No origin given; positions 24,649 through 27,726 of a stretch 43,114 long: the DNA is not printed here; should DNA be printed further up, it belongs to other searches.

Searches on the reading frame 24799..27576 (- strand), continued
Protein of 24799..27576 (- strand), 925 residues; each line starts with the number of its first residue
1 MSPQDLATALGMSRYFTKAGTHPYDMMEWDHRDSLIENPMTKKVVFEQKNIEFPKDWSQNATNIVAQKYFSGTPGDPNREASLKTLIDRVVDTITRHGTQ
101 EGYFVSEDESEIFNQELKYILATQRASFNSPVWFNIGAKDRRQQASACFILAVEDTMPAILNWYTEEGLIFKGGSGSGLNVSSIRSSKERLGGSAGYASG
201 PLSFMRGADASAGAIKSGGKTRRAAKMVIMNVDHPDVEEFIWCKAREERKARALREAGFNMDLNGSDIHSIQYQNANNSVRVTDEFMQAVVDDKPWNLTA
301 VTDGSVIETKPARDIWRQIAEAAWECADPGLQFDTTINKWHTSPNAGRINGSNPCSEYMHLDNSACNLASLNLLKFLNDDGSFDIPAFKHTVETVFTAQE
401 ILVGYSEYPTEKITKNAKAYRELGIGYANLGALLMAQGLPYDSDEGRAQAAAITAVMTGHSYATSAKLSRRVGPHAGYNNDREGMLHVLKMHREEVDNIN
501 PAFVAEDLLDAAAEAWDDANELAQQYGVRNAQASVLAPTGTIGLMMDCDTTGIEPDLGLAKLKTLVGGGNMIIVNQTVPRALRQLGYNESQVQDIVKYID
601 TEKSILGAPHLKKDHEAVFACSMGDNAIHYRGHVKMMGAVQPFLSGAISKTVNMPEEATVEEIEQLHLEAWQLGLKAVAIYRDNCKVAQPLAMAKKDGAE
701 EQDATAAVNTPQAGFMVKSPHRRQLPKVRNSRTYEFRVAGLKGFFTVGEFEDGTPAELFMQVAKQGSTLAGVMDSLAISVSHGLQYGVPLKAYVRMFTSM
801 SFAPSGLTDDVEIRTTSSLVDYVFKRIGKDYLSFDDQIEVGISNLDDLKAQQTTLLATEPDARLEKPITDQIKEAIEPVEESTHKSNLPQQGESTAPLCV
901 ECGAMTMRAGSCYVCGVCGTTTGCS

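Call 23: find_encoding_contigs(protein=P0007, flank=4000, max_places=4)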
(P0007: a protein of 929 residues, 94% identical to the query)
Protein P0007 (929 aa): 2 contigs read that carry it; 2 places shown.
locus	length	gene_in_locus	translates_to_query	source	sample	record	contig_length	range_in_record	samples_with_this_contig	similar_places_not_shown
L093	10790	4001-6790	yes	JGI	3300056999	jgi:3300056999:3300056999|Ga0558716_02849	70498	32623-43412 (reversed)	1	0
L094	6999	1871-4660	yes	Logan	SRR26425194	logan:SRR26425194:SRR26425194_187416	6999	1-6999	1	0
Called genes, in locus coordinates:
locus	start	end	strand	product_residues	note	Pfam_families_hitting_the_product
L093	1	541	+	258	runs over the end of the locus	PF00557:Peptidase_M24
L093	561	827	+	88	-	PF14450:FtsA (weak)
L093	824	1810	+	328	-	PF02491:SHS2_FTSA, PF06723:MreB_Mbl (faint), PF11104:PilM_2 (faint), PF14450:FtsA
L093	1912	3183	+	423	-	PF00091:Tubulin, PF12327:FtsZ_C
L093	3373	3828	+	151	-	PF22811:Zn_ribbon_NrdR, PF03477:ATP-cone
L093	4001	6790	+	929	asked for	PF08471:Ribonuc_red_2_N, PF02867:Ribonuc_red_lgC, PF12637:TSCPD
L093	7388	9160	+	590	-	PF00133:tRNA-synt_1, PF09334:tRNA-synt_1g (faint)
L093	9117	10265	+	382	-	PF00133:tRNA-synt_1, PF09334:tRNA-synt_1g (faint), PF08264:Anticodon_1, PF19302:DUF5915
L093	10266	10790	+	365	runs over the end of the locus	PF01098:FTSW_RODA_SPOVE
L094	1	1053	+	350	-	?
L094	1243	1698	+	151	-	PF22811:Zn_ribbon_NrdR, PF03477:ATP-cone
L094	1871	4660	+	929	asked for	PF08471:Ribonuc_red_2_N, PF02867:Ribonuc_red_lgC, PF12637:TSCPD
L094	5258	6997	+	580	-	?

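Call 24: find_encoding_contigs(protein=P0009, flank=4000, max_places=4)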
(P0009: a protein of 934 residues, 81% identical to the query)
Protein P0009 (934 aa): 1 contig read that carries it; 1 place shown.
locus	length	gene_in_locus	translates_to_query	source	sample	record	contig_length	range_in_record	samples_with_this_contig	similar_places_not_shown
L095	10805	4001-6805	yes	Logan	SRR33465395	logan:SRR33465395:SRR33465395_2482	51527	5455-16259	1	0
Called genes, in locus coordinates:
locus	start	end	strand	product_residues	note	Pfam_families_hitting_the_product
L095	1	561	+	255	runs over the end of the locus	PF00557:Peptidase_M24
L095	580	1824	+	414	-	PF11104:PilM_2 (faint), PF02491:SHS2_FTSA, PF06723:MreB_Mbl, PF14450:FtsA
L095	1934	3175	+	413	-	PF00091:Tubulin, PF12327:FtsZ_C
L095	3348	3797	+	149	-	PF22811:Zn_ribbon_NrdR, PF03477:ATP-cone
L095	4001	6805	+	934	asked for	PF08471:Ribonuc_red_2_N, PF02867:Ribonuc_red_lgC, PF12637:TSCPD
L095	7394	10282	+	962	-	PF00133:tRNA-synt_1, PF09334:tRNA-synt_1g (weak), PF13603:tRNA-synt_1_2 (weak), PF08264:Anticodon_1, PF19302:DUF5915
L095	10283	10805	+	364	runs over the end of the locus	PF01098:FTSW_RODA_SPOVE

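Call 25: find_encoding_contigs(protein=P0011, flank=4000, max_places=4)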
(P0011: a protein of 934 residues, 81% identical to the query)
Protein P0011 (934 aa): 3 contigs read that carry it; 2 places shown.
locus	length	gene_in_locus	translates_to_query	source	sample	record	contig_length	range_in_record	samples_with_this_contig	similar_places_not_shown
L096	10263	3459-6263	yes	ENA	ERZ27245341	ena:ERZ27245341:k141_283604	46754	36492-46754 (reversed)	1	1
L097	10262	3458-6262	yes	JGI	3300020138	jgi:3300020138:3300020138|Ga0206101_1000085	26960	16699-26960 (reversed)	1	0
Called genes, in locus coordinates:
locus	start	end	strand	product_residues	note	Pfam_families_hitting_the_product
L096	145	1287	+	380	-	PF11104:PilM_2 (faint), PF02491:SHS2_FTSA, PF06723:MreB_Mbl, PF14450:FtsA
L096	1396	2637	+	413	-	PF00091:Tubulin, PF12327:FtsZ_C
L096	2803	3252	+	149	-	PF22811:Zn_ribbon_NrdR, PF03477:ATP-cone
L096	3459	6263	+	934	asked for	PF08471:Ribonuc_red_2_N, PF02867:Ribonuc_red_lgC, PF12637:TSCPD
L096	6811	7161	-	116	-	-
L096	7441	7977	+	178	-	PF13302:Acetyltransf_3, PF13420:Acetyltransf_4, PF00583:Acetyltransf_1, PF13673:Acetyltransf_10, PF13508:Acetyltransf_7, PF08445:FR47 (faint)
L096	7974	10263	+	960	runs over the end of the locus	PF00133:tRNA-synt_1, PF09334:tRNA-synt_1g (weak), PF13603:tRNA-synt_1_2 (weak), PF08264:Anticodon_1, PF19302:DUF5915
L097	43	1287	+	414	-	PF11104:PilM_2 (faint), PF02491:SHS2_FTSA, PF06723:MreB_Mbl, PF14450:FtsA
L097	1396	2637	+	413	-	PF00091:Tubulin, PF12327:FtsZ_C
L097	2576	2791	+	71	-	-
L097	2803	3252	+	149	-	PF22811:Zn_ribbon_NrdR, PF03477:ATP-cone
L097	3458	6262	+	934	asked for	PF08471:Ribonuc_red_2_N, PF02867:Ribonuc_red_lgC, PF12637:TSCPD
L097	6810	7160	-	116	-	-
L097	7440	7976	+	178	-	PF13302:Acetyltransf_3, PF13420:Acetyltransf_4, PF00583:Acetyltransf_1, PF13673:Acetyltransf_10, PF13508:Acetyltransf_7, PF08445:FR47 (faint)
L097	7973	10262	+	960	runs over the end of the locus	PF00133:tRNA-synt_1, PF09334:tRNA-synt_1g (weak), PF13603:tRNA-synt_1_2 (weak), PF08264:Anticodon_1, PF19302:DUF5915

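Call 37: find_encoding_contigs(protein=P0008, flank=3000, max_places=3)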
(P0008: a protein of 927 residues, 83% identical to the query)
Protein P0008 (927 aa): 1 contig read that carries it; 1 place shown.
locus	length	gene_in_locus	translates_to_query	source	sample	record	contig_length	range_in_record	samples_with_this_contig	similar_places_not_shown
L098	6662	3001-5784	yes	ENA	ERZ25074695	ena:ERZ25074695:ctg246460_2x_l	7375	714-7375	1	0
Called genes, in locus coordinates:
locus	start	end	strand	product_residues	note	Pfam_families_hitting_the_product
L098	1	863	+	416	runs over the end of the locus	PF11104:PilM_2 (faint), PF14450:FtsA (weak), PF02491:SHS2_FTSA, PF06723:MreB_Mbl, PF14450:FtsA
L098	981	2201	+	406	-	PF00091:Tubulin, PF12327:FtsZ_C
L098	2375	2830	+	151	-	PF22811:Zn_ribbon_NrdR, PF03477:ATP-cone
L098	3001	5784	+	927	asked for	PF08471:Ribonuc_red_2_N, PF02867:Ribonuc_red_lgC, PF12637:TSCPD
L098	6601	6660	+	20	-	?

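Call 38: find_encoding_contigs(protein=P0012, flank=3000, max_places=3)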
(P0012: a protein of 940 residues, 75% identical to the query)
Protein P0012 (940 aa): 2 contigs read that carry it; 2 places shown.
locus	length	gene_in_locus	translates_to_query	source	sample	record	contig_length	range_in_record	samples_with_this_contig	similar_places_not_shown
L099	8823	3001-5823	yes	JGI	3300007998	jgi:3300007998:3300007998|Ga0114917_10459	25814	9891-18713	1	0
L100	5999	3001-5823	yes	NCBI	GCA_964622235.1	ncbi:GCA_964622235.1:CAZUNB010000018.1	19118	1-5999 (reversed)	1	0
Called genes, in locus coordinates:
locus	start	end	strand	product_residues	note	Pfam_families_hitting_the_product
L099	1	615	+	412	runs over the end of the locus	PF11104:PilM_2 (faint), PF02491:SHS2_FTSA, PF06723:MreB_Mbl, PF14450:FtsA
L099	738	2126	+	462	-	PF00091:Tubulin, PF12327:FtsZ_C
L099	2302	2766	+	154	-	PF22811:Zn_ribbon_NrdR, PF03477:ATP-cone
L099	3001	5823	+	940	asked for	PF08471:Ribonuc_red_2_N, PF02867:Ribonuc_red_lgC, PF12637:TSCPD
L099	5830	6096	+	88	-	-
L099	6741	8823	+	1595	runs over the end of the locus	PF03382:DUF285, PF00028:Cadherin (faint), PF19077:Big_13, PF17936:Big_6, PF19077:Big_13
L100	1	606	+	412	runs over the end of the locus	PF11104:PilM_2 (faint), PF02491:SHS2_FTSA, PF06723:MreB_Mbl, PF14450:FtsA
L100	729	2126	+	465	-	PF00091:Tubulin, PF12327:FtsZ_C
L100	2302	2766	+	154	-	PF22811:Zn_ribbon_NrdR, PF03477:ATP-cone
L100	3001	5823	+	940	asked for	PF08471:Ribonuc_red_2_N, PF02867:Ribonuc_red_lgC, PF12637:TSCPD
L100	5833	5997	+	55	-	?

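Call 39: find_encoding_contigs(protein=P0003, flank=3000, max_places=5)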
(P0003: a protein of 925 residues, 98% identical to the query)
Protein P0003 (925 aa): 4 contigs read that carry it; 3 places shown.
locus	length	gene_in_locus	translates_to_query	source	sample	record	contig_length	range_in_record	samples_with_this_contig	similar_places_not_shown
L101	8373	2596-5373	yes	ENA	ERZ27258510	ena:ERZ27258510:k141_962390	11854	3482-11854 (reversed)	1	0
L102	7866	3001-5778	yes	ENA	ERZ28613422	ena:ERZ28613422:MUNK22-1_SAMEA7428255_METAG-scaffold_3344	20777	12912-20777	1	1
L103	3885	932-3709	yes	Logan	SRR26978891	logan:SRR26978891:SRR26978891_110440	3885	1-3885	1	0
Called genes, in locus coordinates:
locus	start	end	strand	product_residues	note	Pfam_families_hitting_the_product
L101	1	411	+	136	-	?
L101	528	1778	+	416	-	PF00091:Tubulin, PF12327:FtsZ_C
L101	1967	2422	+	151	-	PF22811:Zn_ribbon_NrdR, PF03477:ATP-cone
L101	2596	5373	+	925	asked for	PF08471:Ribonuc_red_2_N, PF02867:Ribonuc_red_lgC, PF12637:TSCPD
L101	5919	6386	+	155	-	PF06414:Zeta_toxin, PF08433:KTI12 (weak), PF13671:AAA_33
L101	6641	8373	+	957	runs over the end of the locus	PF00133:tRNA-synt_1, PF09334:tRNA-synt_1g (faint), PF08264:Anticodon_1, PF19302:DUF5915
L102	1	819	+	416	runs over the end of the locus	PF14450:FtsA (weak), PF02491:SHS2_FTSA, PF06723:MreB_Mbl (weak), PF11104:PilM_2 (faint), PF14450:FtsA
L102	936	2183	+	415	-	PF00091:Tubulin, PF12327:FtsZ_C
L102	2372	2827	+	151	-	PF22811:Zn_ribbon_NrdR, PF03477:ATP-cone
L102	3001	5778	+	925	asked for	PF08471:Ribonuc_red_2_N, PF02867:Ribonuc_red_lgC, PF12637:TSCPD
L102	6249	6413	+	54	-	-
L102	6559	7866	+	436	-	?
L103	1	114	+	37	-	?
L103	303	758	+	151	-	PF22811:Zn_ribbon_NrdR, PF03477:ATP-cone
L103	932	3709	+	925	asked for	PF08471:Ribonuc_red_2_N, PF02867:Ribonuc_red_lgC, PF12637:TSCPD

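Call 40: find_encoding_contigs(protein=P0010, flank=3000, max_places=5)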
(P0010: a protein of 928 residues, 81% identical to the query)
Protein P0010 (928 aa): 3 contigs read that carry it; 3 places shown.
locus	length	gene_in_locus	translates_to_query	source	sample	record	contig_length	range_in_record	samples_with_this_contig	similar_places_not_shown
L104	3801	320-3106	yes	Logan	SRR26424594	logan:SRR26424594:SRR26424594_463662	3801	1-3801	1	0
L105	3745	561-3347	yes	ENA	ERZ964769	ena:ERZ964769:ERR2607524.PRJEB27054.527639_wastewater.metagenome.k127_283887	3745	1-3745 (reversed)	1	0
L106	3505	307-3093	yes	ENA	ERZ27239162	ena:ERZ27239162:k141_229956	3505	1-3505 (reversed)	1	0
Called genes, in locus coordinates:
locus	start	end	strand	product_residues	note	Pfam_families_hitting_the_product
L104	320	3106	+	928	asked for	PF08471:Ribonuc_red_2_N, PF02867:Ribonuc_red_lgC, PF12637:TSCPD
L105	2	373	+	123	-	?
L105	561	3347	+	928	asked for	PF08471:Ribonuc_red_2_N, PF02867:Ribonuc_red_lgC, PF12637:TSCPD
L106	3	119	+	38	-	?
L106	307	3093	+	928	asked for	PF08471:Ribonuc_red_2_N, PF02867:Ribonuc_red_lgC, PF12637:TSCPD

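Call 56: search_protein_families(library=pfam, proteins=[L091:7077-7331:+, L096:6811-7161:-, L099:5830-6096:+], max_evalue=0.01)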
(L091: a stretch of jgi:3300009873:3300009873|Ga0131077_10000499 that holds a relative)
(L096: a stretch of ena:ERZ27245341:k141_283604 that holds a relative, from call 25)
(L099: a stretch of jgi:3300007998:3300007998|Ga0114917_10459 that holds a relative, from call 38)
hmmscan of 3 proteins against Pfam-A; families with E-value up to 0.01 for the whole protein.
L091:7077-7331:+ (84 aa): 2 families
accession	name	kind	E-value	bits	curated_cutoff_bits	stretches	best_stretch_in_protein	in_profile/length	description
PF01541.30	GIY-YIG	-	7.5e-14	52.2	22.6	1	1-67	1-70/78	GIY-YIG catalytic domain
PF10544.15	T5orf172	-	0.00068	20.5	20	1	3-65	2-63/101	T5orf172 domain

L096:6811-7161:- (116 aa): 0 families

L099:5830-6096:+ (88 aa): 0 families
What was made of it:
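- A GIY-YIG ORF lies in a sister insert (call 56).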
